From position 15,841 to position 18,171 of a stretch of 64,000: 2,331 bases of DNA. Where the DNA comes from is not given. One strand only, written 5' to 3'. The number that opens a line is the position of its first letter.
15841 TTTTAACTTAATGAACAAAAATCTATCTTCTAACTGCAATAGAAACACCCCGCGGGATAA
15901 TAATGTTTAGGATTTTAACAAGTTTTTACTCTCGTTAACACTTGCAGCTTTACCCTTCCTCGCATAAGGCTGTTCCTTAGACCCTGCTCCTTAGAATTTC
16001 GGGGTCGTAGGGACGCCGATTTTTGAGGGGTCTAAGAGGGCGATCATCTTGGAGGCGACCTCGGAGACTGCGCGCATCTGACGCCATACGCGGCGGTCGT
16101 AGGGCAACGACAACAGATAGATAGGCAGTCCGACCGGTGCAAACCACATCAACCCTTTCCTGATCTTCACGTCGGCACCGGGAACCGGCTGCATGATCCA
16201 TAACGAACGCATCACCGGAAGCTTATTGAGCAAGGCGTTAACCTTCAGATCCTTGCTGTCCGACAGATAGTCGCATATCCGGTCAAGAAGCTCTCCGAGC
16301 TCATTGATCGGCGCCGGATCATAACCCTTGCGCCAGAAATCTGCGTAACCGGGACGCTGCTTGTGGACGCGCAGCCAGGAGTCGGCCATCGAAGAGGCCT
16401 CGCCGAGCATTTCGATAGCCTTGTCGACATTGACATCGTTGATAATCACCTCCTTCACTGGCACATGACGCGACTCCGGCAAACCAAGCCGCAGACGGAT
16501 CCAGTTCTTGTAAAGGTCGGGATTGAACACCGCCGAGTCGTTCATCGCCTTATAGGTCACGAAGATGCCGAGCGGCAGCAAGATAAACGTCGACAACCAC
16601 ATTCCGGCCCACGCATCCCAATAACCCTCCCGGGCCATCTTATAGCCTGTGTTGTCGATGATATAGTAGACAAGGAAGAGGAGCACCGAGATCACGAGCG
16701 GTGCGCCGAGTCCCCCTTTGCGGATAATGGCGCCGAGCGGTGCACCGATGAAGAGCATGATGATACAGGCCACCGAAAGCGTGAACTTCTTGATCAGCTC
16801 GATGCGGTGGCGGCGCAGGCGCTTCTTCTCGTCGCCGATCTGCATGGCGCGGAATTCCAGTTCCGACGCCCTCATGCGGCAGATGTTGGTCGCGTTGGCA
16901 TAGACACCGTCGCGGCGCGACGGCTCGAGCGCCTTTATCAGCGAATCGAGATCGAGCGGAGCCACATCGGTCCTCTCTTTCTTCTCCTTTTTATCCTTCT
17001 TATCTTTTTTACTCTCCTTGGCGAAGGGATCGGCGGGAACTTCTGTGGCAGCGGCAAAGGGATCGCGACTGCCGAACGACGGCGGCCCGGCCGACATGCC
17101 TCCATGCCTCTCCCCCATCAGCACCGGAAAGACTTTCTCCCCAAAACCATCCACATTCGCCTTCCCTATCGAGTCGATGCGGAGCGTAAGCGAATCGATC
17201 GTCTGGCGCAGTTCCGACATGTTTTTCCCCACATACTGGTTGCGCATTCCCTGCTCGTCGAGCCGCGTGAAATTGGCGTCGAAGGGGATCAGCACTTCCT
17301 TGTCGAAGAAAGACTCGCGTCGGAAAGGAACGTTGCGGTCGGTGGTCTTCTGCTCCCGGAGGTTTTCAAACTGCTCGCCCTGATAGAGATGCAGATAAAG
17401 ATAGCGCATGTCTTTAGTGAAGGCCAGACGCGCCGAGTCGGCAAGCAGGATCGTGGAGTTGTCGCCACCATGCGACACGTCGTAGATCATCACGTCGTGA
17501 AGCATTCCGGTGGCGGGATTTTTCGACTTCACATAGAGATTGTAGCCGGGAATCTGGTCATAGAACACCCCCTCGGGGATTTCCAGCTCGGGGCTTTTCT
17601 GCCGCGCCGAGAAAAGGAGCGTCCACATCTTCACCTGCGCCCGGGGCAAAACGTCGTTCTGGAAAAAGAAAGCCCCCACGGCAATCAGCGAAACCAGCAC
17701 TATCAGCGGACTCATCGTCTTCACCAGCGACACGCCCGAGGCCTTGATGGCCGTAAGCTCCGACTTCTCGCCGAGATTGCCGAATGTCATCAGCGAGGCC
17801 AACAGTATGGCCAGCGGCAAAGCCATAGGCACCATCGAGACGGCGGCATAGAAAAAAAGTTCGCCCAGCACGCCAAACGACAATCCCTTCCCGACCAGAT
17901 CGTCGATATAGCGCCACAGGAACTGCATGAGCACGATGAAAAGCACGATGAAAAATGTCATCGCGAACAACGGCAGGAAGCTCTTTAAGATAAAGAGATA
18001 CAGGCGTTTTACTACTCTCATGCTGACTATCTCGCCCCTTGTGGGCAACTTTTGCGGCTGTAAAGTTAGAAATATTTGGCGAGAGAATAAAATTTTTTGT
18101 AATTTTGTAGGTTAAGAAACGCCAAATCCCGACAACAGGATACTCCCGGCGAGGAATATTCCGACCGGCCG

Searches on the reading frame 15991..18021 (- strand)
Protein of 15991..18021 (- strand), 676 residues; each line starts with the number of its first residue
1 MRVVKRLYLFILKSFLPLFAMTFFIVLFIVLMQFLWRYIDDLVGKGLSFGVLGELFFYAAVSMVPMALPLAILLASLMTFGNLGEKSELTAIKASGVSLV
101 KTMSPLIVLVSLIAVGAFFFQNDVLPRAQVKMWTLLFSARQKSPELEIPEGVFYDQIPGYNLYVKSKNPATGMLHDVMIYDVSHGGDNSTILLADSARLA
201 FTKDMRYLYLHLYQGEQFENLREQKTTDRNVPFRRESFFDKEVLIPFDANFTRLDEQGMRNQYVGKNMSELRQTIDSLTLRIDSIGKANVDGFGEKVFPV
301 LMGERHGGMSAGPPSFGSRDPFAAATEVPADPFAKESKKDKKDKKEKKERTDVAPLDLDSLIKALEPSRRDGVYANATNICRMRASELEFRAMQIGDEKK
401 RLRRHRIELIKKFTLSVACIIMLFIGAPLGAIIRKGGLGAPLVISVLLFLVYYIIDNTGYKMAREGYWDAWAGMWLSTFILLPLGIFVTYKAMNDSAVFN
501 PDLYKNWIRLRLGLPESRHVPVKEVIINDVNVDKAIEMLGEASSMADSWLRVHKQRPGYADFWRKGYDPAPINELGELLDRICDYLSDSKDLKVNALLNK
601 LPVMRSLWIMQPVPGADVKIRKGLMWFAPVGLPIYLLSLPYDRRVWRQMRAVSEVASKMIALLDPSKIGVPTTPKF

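Call 47: search_protein_families(library=pfam, proteins=[window:15991-18021:-], max_evalue=0.001)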
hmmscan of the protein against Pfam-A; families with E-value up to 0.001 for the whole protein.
window:15991-18021:- (676 aa): 1 family
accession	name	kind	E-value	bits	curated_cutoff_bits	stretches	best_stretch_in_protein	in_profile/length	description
PF03739.19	LptF_LptG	-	7.1e-75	252.7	27.9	1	11-490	3-352/353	Lipopolysaccharide export system permease LptF/LptG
